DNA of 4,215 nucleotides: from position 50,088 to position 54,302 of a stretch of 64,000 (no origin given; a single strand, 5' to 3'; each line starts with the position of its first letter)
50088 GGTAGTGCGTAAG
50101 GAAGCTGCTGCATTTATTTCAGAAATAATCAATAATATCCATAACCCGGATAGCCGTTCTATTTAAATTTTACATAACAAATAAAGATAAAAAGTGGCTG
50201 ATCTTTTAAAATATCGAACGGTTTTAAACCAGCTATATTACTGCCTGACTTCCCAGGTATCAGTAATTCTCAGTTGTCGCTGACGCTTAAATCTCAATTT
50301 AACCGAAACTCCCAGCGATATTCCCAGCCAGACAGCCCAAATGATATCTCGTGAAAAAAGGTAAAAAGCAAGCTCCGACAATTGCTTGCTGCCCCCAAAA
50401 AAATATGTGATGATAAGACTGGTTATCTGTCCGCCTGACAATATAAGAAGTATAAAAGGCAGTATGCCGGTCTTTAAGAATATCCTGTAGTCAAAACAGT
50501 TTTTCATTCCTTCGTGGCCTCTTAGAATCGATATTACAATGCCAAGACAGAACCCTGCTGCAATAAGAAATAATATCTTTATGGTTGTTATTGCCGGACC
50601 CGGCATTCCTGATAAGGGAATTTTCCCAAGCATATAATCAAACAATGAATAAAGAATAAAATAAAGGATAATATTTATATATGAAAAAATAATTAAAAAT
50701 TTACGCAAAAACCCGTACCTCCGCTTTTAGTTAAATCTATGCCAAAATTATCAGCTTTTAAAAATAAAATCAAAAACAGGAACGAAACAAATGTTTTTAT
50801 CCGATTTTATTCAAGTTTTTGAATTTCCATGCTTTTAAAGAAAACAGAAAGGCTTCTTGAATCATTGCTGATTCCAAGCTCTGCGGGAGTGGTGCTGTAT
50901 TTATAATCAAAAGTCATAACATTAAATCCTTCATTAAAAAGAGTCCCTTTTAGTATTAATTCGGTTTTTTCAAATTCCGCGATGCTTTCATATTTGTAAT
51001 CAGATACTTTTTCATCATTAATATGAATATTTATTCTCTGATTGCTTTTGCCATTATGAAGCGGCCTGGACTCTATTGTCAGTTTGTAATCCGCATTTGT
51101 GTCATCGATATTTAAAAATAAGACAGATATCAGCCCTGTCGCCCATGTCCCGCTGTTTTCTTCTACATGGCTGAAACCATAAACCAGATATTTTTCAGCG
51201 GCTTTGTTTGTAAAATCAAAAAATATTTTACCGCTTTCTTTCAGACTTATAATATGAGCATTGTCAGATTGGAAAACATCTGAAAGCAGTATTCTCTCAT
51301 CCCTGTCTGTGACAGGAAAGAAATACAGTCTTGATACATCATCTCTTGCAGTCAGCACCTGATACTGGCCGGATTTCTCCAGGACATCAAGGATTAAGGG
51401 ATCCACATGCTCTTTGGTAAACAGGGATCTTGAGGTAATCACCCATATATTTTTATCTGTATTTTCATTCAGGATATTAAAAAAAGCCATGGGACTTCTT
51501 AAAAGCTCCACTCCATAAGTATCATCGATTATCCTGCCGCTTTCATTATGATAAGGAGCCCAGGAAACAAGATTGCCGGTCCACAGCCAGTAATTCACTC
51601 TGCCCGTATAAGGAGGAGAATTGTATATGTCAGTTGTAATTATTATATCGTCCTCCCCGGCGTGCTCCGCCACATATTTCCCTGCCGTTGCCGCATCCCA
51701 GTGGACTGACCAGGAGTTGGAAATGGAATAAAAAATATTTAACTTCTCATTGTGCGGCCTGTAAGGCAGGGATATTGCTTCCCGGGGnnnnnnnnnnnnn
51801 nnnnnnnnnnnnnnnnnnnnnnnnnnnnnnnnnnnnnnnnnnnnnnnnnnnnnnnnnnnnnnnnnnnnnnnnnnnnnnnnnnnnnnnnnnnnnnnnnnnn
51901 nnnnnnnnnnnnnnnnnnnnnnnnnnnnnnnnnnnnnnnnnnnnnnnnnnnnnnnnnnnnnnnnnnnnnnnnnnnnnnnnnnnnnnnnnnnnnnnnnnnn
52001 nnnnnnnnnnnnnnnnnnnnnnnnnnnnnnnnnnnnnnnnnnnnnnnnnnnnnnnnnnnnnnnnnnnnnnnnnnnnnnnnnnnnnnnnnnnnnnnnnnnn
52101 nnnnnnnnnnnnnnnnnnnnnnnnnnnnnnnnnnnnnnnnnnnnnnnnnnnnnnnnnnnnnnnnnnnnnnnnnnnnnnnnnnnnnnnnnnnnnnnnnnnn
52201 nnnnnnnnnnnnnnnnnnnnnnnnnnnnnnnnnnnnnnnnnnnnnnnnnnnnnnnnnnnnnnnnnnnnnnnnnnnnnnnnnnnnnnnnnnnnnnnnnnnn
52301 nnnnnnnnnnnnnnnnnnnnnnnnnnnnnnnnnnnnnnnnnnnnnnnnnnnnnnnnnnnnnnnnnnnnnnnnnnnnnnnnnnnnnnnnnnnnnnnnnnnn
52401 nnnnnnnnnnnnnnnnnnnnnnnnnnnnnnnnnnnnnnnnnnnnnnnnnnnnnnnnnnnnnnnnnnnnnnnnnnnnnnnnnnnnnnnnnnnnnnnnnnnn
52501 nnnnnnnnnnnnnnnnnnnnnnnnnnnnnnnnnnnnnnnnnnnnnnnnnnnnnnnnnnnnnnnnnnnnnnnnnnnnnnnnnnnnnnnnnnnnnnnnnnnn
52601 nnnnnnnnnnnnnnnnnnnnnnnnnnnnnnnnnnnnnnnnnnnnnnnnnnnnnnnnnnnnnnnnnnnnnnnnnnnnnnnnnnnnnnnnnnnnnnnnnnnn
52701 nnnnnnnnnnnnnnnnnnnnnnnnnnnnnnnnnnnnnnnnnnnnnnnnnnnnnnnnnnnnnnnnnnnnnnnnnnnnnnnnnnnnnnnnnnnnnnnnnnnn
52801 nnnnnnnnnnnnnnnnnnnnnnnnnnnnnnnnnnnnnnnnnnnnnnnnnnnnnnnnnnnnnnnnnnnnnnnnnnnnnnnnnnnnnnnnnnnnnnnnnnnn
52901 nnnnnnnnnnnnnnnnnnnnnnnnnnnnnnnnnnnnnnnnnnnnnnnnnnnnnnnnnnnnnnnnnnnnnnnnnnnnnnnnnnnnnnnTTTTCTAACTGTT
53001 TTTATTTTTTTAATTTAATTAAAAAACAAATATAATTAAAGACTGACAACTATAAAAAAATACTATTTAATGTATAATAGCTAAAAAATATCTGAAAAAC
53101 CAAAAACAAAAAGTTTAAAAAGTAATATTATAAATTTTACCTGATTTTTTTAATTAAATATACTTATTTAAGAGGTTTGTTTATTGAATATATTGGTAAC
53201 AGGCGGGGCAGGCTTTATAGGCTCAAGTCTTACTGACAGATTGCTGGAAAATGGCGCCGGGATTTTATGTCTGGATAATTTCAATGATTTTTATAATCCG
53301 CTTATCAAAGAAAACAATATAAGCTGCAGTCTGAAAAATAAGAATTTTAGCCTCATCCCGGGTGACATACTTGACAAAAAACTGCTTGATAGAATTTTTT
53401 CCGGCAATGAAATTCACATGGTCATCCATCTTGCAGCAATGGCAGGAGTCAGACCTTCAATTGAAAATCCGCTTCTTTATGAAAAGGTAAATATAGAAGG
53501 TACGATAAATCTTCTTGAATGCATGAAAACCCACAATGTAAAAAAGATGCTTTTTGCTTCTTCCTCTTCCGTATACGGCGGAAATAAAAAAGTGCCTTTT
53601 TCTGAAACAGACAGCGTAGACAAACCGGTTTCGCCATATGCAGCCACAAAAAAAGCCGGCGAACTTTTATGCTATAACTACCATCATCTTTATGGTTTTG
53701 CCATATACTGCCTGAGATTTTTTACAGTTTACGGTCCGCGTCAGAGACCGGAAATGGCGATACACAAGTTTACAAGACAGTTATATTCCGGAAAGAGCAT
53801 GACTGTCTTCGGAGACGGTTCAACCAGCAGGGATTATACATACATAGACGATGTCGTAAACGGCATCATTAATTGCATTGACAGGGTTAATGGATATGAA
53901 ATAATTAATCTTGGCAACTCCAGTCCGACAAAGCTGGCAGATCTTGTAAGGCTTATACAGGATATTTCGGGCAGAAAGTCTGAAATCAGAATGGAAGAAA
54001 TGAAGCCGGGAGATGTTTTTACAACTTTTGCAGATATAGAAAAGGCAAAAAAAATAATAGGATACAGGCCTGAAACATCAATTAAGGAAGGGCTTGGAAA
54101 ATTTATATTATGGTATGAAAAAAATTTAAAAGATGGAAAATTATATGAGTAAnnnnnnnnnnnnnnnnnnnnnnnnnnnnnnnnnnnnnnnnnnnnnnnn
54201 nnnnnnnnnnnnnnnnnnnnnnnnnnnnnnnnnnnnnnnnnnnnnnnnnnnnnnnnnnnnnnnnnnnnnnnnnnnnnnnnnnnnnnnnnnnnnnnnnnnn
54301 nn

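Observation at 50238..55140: Three-component lipid-carrier glycosylation module (GtrB/ArnC-like + GT-C ArnT/PMT-like + candidate flippase) with UDP-sugar epimerase and a TolB-like partner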

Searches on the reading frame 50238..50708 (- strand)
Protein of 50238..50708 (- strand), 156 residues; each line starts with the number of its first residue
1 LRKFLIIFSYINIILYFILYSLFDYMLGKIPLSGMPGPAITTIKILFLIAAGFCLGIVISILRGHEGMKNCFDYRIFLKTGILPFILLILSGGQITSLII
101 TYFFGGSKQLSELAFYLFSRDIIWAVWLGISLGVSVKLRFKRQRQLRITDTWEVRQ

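Call 4: search_protein_families(library=pfam, proteins=[window:50238-50708:-], max_evalue=0.01)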
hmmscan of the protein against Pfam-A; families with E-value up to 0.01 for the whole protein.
window:50238-50708:- (156 aa): 0 families

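Call 5: search_protein_families(library=ncbifam, proteins=[window:50238-50708:-], max_evalue=0.01)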
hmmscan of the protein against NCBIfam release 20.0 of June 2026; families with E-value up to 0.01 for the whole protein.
window:50238-50708:- (156 aa): 0 families

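Call 54: search_protein_families(library=pfam, proteins=[window:50238-50708:-], max_evalue=10)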
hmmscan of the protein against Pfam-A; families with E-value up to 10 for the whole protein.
window:50238-50708:- (156 aa): 0 families

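Call 69: find_homologous_proteins(query=window:50238-50708:-)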
Query window:50238-50708:- (156 aa): 17 proteins with E <= 0.001 among 108 candidates.
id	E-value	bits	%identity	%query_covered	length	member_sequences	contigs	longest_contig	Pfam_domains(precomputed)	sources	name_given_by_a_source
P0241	6.2e-94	330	99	100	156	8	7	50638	-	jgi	jgi:hypothetical protein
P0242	2.4e-82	292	87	100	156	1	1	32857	-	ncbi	-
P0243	2.0e-80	286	86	100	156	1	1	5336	-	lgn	-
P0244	3.1e-77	276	83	100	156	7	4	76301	-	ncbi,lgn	-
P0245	1.7e-71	257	78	100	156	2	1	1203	-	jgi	-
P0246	1.3e-60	222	82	84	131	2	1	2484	-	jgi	jgi:hypothetical protein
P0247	1.2e-54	202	67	94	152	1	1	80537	-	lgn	-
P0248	2.9e-52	195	61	96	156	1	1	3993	-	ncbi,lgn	-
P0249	1.1e-51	193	71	84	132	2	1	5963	-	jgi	-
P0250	4.8e-51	191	65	92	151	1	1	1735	-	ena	-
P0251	4.9e-51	191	61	99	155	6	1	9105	-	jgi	-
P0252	4.7e-45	171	58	97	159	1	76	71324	-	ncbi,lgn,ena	-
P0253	4.8e-45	171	58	97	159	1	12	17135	-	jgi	jgi:hypothetical protein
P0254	1.6e-43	166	57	90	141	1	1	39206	-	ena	-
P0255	7.0e-30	122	45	92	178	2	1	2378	-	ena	-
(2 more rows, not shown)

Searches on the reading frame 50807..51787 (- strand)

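Call 54: search_protein_families(library=pfam, proteins=[window:50807-51787:-], max_evalue=10)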
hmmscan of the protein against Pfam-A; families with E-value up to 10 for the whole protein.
window:50807-51787:- (326 aa): 2 families
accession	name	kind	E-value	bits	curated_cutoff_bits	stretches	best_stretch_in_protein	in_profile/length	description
PF02825.26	WWE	-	0.19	12.6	21.1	1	66-92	2-28/67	WWE domain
PF02639.20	DUF188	-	0.24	11.5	24.3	1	27-54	33-60/130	Uncharacterized BCR, YaiI/YqxD family COG1671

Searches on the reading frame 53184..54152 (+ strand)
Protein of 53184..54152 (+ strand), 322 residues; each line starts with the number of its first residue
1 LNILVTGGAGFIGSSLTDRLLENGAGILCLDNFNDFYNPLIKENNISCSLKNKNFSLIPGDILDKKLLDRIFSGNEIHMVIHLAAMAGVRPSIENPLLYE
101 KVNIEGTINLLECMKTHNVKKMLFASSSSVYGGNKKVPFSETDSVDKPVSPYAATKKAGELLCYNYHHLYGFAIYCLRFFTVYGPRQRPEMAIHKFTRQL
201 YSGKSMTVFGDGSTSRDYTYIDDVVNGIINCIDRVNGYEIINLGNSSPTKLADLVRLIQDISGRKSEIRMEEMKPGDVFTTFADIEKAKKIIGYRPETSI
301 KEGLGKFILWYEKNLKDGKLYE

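Call 4: search_protein_families(library=pfam, proteins=[window:53184-54152:+], max_evalue=0.01)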
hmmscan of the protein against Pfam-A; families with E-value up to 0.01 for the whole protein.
window:53184-54152:+ (322 aa): 10 families
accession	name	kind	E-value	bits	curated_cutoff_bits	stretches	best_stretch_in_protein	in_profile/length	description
PF16363.11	GDP_Man_Dehyd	-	5.8e-64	217.1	27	1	4-304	1-329/332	GDP-mannose 4,6 dehydratase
PF01370.27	Epimerase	-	7.2e-62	209.4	20.9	1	3-244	1-240/240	NAD dependent epimerase/dehydratase family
PF01073.25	3Beta_HSD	-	2.7e-24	86.1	22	1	4-229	1-226/280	3-beta hydroxysteroid dehydrogenase/isomerase family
PF02719.21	Polysacc_synt_2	-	2.1e-21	76.8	20.2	1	3-274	1-253/293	Polysaccharide biosynthesis protein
PF04321.23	RmlD_sub_bind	-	4.1e-19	69.2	27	1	1-260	1-229/287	RmlD substrate binding domain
PF07993.18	NAD_binding_4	-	1.5e-10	41.1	20.1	1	5-188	1-213/258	Male sterility protein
PF08659.16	KR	-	1e-05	26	22.6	1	3-137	3-147/180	KR domain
PF13460.12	NAD_binding_10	-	1.9e-05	25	27.2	1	7-159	1-127/184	NAD(P)H-binding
PF05368.20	NmrA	-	0.00089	19.4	27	1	2-126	4-106/298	NmrA-like family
PF00106.31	adh_short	-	0.0047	16.9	26.6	0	3-75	3-71/195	short chain dehydrogenase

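Call 5: search_protein_families(library=ncbifam, proteins=[window:53184-54152:+], max_evalue=0.01)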
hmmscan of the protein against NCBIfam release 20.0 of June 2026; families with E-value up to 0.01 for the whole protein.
window:53184-54152:+ (322 aa): 34 families (the best 25 are shown)
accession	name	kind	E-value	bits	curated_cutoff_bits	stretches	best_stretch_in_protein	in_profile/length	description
TIGR01179.1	galE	equivalog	4.4e-56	190.1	262.3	1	2-301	1-315/332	UDP-glucose 4-epimerase GalE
TIGR01181.1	dTDP_gluc_dehyt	equivalog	1.2e-52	179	365.1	1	2-314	1-314/321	dTDP-glucose 4,6-dehydratase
TIGR04180.1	EDH_00030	hypoth_equivalog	5.7e-51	173.3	475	1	3-298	1-296/297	NAD-dependent 4,6-dehydratase LegB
NF011728.1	PRK15181.1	equivalog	2.5e-44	151.7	760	1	3-312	18-338/348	Vi polysaccharide biosynthesis UDP-N-acetylglucosaminuronic acid C-4 epimerase TviC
NF007956.0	PRK10675.1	subfamily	2.6e-40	138.6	394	1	1-305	1-323/338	UDP-glucose 4-epimerase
TIGR02197.1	heptose_epim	equivalog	9e-37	126.9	274.6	1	3-313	1-315/316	ADP-glyceromanno-heptose 6-epimerase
NF007582.0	PRK10217.1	equivalog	3.8e-28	98.6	698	1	2-314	3-334/355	dTDP-glucose 4,6-dehydratase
NF007490.0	PRK10084.1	subfamily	1.4e-27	96.7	649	1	1-315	1-338/361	dTDP-glucose 4,6-dehydratase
NF047922.1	GDPFucSynFcl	equivalog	7.9e-24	84.7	500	1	61-314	38-304/308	GDP-L-fucose synthase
NF043036.1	ErythonDh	equivalog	1.9e-21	76.6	325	1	1-183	1-180/321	D-erythronate dehydrogenase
TIGR02622.1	CDP_4_6_dhtase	equivalog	2.2e-21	76.4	278.45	1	2-170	6-172/352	CDP-glucose 4,6-dehydratase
NF042422.1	oxyalk_red_OleD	equivalog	2.9e-20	72.9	580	1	1-235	1-218/329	2-alkyl-3-oxoalkanoate reductase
TIGR01472.1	gmd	equivalog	1.1e-18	67.5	415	1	4-228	4-235/342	GDP-mannose 4,6-dehydratase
TIGR03466.1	HpnA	hypoth_equivalog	1.1e-15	57.4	367.65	1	2-156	2-145/327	hopanoid-associated sugar epimerase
NF042423.1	oxyalk_red_Shew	equivalog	4.2e-15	55.6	580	1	2-227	10-216/331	2-alkyl-3-oxoalkanoate reductase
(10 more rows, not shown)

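Call 36: search_solved_structures(query=window:53184-54152:+, max_evalue=1e-20)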
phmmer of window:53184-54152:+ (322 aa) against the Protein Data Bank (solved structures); distinct sequences matched with E-value up to 1e-20: 74 (the best 60 are shown).
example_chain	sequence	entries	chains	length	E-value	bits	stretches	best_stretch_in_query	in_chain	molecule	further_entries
5u4q_A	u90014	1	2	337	1.1e-82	281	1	1-312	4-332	dTDP-glucose 4,6-dehydratase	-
6zl6_A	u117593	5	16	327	1.5e-59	205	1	1-306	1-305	Epimerase domain-containing protein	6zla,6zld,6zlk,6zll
6zlj_A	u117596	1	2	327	5.2e-59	203.2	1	1-306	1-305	Epimerase domain-containing protein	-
4zrm_A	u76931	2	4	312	2.7e-54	187.8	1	1-315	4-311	UDP-glucose 4-epimerase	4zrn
6dnt_A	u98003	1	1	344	6.5e-48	166.8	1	2-312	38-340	NAD-dependent epimerase/dehydratase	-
3ruc_A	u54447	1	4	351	2.4e-47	164.9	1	4-316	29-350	WbgU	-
3ru7_A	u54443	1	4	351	3e-47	164.6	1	4-316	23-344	WbgU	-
6kv9_A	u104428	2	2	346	3.7e-47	164.3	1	2-316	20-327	MoeE5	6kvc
3ru9_A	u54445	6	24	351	4.6e-47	164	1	4-316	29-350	WbgU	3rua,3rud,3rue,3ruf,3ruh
3lu1_A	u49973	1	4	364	5.3e-47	163.8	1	4-316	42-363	WbgU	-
7ys8_A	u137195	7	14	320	1.1e-46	162.8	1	1-312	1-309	UDP-glucose 4-epimerase | UDP-glucose 4-epimerase along with EC 5.1.3.2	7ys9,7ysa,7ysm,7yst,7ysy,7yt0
6pmh_A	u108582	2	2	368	5.1e-45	157.3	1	3-314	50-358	UDP-glucose 4-epimerase related protein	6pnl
6wjb_A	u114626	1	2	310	6.2e-45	157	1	2-306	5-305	NAD-dependent epimerase/dehydratase family protein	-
6wj9_A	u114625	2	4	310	5.8e-44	153.8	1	2-306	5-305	NAD-dependent epimerase/dehydratase family protein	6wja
10ke_A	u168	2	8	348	1e-43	153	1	4-314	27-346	Capsular polysaccharide biosynthesis protein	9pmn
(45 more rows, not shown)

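Call 47: search_solved_structures(query=window:53184-54152:+, max_evalue=1e-50, show_alignments=2)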
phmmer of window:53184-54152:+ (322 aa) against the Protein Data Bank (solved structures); distinct sequences matched with E-value up to 1e-50: 4.
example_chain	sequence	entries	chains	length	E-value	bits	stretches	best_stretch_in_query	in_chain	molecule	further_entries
5u4q_A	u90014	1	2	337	1.1e-82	281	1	1-312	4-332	dTDP-glucose 4,6-dehydratase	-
6zl6_A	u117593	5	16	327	1.5e-59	205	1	1-306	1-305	Epimerase domain-containing protein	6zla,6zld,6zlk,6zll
6zlj_A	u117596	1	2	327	5.2e-59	203.2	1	1-306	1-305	Epimerase domain-containing protein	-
4zrm_A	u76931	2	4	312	2.7e-54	187.8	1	1-315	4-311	UDP-glucose 4-epimerase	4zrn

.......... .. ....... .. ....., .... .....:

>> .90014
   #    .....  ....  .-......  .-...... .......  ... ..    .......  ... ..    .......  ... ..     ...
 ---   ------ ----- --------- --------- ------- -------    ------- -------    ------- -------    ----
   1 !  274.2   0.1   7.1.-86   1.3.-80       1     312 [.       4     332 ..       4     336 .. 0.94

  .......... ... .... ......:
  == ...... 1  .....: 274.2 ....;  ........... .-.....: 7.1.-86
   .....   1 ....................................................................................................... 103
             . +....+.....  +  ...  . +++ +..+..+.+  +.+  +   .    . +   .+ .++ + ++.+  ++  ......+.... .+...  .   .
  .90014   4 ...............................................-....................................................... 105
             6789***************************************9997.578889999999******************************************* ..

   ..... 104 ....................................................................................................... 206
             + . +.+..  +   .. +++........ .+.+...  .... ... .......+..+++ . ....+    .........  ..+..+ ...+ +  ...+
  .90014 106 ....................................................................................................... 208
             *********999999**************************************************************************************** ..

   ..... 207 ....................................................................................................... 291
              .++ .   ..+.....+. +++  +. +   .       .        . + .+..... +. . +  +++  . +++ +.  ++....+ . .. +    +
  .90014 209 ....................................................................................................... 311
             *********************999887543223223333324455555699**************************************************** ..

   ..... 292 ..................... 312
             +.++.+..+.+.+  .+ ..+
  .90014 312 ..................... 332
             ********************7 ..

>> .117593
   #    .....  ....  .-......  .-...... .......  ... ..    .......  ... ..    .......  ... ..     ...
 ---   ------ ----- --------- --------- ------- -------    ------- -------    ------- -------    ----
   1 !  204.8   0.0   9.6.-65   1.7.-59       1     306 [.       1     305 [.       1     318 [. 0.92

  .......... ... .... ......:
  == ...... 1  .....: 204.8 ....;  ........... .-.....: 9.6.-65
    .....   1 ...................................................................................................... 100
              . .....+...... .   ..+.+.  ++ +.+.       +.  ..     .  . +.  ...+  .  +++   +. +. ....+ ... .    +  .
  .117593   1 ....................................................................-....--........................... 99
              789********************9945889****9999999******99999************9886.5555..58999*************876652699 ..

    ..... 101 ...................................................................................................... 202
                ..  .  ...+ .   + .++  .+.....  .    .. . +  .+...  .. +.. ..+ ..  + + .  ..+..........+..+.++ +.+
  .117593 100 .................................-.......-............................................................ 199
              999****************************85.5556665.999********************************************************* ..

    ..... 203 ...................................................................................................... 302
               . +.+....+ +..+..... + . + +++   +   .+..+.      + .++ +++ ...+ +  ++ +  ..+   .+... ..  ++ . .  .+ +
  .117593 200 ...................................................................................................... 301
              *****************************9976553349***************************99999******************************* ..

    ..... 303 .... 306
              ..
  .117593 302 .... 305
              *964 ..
